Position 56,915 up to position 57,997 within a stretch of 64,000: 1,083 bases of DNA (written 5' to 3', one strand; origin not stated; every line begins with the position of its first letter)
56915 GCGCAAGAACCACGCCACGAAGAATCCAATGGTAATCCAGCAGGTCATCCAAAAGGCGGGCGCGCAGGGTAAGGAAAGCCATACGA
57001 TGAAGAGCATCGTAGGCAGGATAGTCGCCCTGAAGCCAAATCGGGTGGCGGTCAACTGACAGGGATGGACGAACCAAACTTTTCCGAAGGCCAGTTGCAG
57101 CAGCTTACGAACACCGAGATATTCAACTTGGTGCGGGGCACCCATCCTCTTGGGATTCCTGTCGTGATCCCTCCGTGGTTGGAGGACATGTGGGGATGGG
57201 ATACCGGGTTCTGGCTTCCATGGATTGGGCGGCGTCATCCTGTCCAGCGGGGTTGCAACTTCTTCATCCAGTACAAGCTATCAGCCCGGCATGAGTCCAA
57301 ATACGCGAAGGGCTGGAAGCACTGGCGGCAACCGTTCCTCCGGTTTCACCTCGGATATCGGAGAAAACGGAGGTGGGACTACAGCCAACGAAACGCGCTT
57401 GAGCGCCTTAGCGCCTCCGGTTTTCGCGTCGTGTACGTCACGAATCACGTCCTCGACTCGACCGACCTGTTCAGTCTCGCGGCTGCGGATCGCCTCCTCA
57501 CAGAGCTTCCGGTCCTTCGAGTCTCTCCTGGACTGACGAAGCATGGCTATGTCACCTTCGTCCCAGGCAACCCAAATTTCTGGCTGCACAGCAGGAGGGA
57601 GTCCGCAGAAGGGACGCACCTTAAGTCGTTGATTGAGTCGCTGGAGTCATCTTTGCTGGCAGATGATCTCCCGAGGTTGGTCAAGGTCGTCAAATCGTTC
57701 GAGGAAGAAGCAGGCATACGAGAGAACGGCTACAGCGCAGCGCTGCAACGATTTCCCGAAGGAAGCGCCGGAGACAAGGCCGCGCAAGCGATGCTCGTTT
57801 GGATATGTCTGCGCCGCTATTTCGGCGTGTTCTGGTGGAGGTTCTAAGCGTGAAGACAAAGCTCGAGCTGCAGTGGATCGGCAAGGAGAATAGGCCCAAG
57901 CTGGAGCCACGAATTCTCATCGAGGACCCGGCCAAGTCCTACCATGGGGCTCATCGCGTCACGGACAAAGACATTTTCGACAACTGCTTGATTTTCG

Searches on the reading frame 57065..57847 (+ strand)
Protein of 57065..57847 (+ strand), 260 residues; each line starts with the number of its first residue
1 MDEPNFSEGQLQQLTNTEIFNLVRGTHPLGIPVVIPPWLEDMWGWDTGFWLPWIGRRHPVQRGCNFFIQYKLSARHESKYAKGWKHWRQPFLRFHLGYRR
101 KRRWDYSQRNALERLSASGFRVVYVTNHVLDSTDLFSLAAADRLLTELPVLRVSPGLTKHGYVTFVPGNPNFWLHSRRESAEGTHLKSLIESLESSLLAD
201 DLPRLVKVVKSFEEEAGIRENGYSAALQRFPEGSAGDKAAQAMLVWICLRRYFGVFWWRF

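Call 4: search_protein_families(library=pfam, proteins=[window:57065-57847:+], max_evalue=0.01)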
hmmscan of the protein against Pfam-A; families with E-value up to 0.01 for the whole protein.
window:57065-57847:+ (260 aa): 0 families

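Call 5: search_protein_families(library=padloc, proteins=[window:57065-57847:+], max_evalue=0.01)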
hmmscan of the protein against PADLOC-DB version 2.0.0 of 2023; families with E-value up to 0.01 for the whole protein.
window:57065-57847:+ (260 aa): 0 families

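Call 6: search_protein_families(library=ncbifam, proteins=[window:57065-57847:+], max_evalue=0.01)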
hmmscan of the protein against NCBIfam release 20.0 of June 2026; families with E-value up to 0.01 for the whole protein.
window:57065-57847:+ (260 aa): 0 families

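Call 36: find_homologous_proteins(query=window:57065-57847:+, max_evalue=0.001)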
Query window:57065-57847:+ (260 aa): 7 proteins with E <= 0.001 among 1051 candidates.
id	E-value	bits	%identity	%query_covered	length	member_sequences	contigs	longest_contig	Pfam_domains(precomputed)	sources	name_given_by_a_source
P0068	2.5e-179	613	100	100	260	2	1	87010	-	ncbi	-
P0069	7.5e-128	444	71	100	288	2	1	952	-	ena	-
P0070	4.3e-123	428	69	100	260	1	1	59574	-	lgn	-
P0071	2.9e-77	278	48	100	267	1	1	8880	-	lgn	-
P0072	5.7e-72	261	43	100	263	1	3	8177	-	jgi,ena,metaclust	metaclust:\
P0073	1.0e-66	243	46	99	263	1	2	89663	-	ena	-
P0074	1.3e-55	207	41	100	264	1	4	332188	-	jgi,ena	jgi:hypothetical protein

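Call 38: find_encoding_contigs(protein=P0074, flank=8000, max_places=2)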
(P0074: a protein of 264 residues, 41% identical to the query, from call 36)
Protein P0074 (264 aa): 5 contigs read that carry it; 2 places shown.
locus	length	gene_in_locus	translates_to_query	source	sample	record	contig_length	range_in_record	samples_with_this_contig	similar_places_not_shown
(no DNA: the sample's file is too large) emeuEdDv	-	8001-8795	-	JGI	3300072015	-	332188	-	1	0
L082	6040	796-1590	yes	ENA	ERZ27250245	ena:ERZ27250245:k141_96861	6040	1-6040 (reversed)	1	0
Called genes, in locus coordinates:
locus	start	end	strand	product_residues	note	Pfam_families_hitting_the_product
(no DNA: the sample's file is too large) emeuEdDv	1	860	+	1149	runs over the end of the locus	-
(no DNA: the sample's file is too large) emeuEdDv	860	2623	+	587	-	PF07244:POTRA (faint), PF01103:Omp85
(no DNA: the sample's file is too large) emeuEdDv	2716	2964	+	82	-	-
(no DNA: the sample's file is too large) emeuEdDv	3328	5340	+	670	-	PF12161:HsdM_N, PF02384:N6_Mtase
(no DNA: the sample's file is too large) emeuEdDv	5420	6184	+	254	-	PF00254:FKBP_C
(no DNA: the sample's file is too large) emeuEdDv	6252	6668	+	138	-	PF20118:DUF6508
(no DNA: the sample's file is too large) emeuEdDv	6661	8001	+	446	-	PF01420:Methylase_S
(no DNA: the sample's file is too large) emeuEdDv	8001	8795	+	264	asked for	-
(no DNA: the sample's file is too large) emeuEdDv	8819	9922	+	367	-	PF14088:DUF4268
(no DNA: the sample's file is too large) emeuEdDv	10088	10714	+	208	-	PF17194:AbiEi_3_N (weak), PF13338:AbiEi_4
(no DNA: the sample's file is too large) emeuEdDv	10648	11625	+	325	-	PF08843:AbiEii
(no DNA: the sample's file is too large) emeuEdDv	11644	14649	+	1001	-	PF04313:HSDR_N, PF00270:DEAD, PF04851:ResIII, PF18766:SWI2_SNF2, PF22679:T1R_D3-like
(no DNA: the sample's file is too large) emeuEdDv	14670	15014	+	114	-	-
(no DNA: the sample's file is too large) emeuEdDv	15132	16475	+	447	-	PF13701:DDE_Tnp_1_4, PF01609:DDE_Tnp_1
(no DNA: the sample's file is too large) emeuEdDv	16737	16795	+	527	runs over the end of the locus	-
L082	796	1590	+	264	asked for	-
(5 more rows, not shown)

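Call 39: find_encoding_contigs(protein=P0073, flank=8000, max_places=2)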
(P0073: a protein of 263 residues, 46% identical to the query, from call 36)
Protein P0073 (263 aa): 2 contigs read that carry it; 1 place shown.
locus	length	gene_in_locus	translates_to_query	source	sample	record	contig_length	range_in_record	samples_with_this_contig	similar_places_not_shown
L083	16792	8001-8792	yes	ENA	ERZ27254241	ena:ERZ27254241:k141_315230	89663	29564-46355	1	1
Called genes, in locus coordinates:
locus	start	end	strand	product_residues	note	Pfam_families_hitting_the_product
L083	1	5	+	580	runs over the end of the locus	PF02463:SMC_N (weak), PF13175:AAA_15, PF13476:AAA_23 (weak), PF13304:AAA_21, PF13175:AAA_15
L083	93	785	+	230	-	PF02586:SRAP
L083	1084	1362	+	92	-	-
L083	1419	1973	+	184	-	-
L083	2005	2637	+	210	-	-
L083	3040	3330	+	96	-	-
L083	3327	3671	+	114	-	PF12844:HTH_19, PF13560:HTH_31, PF01381:HTH_3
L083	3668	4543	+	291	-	PF06114:Peptidase_M78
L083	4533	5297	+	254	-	-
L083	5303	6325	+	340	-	PF18723:HMUDK_hel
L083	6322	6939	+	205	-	PF13521:AAA_28 (faint), PF02223:Thymidylate_kin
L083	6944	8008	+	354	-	PF00303:Thymidylat_synt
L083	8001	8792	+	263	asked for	-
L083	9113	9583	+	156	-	PF00717:Peptidase_S24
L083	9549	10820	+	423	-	PF00817:IMS, PF11799:IMS_C, PF13438:DUF4113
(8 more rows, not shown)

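Call 40: find_encoding_contigs(protein=P0070, flank=10000, max_places=1)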
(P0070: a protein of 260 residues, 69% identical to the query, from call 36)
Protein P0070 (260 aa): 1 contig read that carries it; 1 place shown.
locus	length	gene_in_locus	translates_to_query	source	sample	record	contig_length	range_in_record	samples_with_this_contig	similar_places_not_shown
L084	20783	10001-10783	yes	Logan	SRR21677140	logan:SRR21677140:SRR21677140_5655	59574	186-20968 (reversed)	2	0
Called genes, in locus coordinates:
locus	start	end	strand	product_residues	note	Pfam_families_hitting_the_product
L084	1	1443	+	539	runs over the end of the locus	PF00239:Resolvase, PF13408:Zn_ribbon_recom (weak)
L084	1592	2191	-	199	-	-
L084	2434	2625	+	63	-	-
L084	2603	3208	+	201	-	-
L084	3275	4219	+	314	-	-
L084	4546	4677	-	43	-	-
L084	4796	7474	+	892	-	PF00176:SNF2-rel_dom, PF00271:Helicase_C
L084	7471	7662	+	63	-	-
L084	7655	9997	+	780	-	PF02463:SMC_N (weak), PF13166:AAA_13 (faint), PF13175:AAA_15, PF13476:AAA_23, PF13304:AAA_21 (faint)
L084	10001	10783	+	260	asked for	-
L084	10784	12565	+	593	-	PF01555:N6_N4_Mtase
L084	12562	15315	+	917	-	PF04851:ResIII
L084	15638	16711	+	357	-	-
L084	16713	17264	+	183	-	-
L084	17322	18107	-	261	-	PF00004:AAA (faint), PF01695:IstB_IS21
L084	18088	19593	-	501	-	PF22483:Mu-transpos_C_2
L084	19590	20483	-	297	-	PF02195:ParB_N (weak)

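Call 80: search_protein_families(library=pfam, proteins=[L084:15638-16711:+], max_evalue=0.01)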
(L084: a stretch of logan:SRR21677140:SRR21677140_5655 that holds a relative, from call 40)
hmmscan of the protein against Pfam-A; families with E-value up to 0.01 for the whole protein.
L084:15638-16711:+ (357 aa): 0 families

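Call 90: search_solved_structures(query=A4, max_evalue=10, show_alignments=1)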
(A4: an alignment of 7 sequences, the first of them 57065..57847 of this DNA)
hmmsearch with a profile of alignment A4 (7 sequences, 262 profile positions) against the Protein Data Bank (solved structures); distinct sequences matched with E-value up to 10: 5.
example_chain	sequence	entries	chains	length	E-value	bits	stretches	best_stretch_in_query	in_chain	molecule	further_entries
9y6s_7C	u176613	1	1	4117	0.11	15.3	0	193-242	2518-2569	Dynein heavy chain, putative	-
9fhl_S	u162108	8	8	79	0.3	13.8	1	198-254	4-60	Small ribosomal subunit protein eS17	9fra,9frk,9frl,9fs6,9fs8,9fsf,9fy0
1e6m_A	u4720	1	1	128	1.8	11.3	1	111-192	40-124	CHEMOTAXIS PROTEIN CHEY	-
1c4w_A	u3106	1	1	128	1.8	11.2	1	111-192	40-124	CHEMOTAXIS PROTEIN CHEY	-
2chy_A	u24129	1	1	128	2.1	11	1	111-192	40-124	CHEY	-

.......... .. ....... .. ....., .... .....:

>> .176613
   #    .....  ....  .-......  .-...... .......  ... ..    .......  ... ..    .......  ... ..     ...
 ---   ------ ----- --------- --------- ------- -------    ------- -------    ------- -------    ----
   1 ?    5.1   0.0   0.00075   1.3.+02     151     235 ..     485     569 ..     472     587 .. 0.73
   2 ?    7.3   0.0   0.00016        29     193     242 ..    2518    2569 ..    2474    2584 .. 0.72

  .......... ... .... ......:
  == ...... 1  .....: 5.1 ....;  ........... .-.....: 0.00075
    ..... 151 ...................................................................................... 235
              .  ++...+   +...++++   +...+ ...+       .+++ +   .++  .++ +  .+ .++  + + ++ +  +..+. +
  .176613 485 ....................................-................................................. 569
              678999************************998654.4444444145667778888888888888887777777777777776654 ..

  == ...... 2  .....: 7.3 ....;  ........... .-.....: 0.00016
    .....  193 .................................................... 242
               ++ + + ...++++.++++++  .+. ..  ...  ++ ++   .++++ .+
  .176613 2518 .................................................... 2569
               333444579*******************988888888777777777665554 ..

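Call 91: search_protein_families(library=phrogs, proteins=[window:57065-57847:+], max_evalue=0.01)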
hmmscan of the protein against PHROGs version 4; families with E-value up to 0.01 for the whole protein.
window:57065-57847:+ (260 aa): 0 families
